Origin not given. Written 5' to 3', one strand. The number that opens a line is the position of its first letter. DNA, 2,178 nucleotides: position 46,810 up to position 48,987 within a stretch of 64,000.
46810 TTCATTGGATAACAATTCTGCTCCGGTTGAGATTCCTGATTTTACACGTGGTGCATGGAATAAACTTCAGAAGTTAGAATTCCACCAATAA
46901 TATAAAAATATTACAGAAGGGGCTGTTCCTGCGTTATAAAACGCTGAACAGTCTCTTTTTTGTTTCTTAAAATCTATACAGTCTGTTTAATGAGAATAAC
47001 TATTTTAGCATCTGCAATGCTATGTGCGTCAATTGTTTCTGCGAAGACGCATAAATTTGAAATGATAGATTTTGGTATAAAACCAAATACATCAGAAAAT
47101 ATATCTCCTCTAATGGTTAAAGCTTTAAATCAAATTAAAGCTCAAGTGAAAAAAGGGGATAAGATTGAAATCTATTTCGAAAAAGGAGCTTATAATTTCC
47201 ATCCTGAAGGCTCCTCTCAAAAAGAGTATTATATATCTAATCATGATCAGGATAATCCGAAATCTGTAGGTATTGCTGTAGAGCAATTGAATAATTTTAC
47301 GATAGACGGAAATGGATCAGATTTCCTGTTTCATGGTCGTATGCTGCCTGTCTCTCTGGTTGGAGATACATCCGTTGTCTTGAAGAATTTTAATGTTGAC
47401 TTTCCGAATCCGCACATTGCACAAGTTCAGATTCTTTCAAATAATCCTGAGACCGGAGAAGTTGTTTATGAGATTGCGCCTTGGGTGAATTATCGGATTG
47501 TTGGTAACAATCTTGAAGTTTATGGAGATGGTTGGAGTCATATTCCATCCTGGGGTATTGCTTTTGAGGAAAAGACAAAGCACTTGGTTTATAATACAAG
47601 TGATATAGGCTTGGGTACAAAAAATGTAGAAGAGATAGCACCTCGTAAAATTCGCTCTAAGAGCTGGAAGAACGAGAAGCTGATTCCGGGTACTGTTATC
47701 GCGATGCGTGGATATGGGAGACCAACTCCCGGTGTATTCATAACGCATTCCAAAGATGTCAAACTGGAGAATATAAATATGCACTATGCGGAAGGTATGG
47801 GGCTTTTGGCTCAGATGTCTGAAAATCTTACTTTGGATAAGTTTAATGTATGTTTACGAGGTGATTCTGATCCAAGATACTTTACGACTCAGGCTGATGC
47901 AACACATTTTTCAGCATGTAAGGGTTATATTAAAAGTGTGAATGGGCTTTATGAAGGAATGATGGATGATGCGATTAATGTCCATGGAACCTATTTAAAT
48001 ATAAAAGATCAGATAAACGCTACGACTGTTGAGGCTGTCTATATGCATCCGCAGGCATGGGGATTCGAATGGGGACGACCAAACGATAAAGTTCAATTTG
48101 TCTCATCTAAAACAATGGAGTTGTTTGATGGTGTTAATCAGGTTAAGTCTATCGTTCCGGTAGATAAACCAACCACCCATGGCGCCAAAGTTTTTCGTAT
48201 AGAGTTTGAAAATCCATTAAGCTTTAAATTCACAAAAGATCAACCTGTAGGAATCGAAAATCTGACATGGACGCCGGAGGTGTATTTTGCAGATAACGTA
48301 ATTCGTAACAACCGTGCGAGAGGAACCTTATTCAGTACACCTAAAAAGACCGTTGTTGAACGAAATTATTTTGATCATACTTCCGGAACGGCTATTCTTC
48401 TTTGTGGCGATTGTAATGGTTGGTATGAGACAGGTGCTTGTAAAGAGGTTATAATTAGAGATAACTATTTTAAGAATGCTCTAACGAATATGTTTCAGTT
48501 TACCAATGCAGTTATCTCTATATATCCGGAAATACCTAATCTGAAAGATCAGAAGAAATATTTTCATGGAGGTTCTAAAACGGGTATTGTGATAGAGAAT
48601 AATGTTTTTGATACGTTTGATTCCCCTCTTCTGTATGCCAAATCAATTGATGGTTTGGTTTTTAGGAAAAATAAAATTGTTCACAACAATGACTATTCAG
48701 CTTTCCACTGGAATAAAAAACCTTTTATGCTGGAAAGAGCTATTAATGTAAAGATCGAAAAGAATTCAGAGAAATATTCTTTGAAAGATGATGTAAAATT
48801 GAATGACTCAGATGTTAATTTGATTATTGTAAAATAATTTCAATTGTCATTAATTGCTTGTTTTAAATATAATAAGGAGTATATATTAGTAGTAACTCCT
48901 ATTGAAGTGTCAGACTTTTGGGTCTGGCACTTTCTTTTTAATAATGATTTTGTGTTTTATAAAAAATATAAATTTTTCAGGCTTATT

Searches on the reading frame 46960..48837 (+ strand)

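Call 11: search_protein_families(library=pfam, proteins=[window:46960-48837:+])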
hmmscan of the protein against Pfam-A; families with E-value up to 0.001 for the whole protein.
window:46960-48837:+ (625 aa): 3 families
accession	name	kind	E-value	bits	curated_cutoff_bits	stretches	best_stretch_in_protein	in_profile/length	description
PF23763.2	Beta-barrel_GLAA-B_I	-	6.4e-24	84.4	28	1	154-247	1-95/95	GLAA-B beta-barrel domain I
PF13229.12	Beta_helix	-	7.8e-09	35.8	25.9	0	439-513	55-119/158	Right handed beta helix region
PF23764.1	Beta-barrel_GLAA-B_II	-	3e-08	34.2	28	1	357-420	2-57/67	GLAA-B beta-barrel domain II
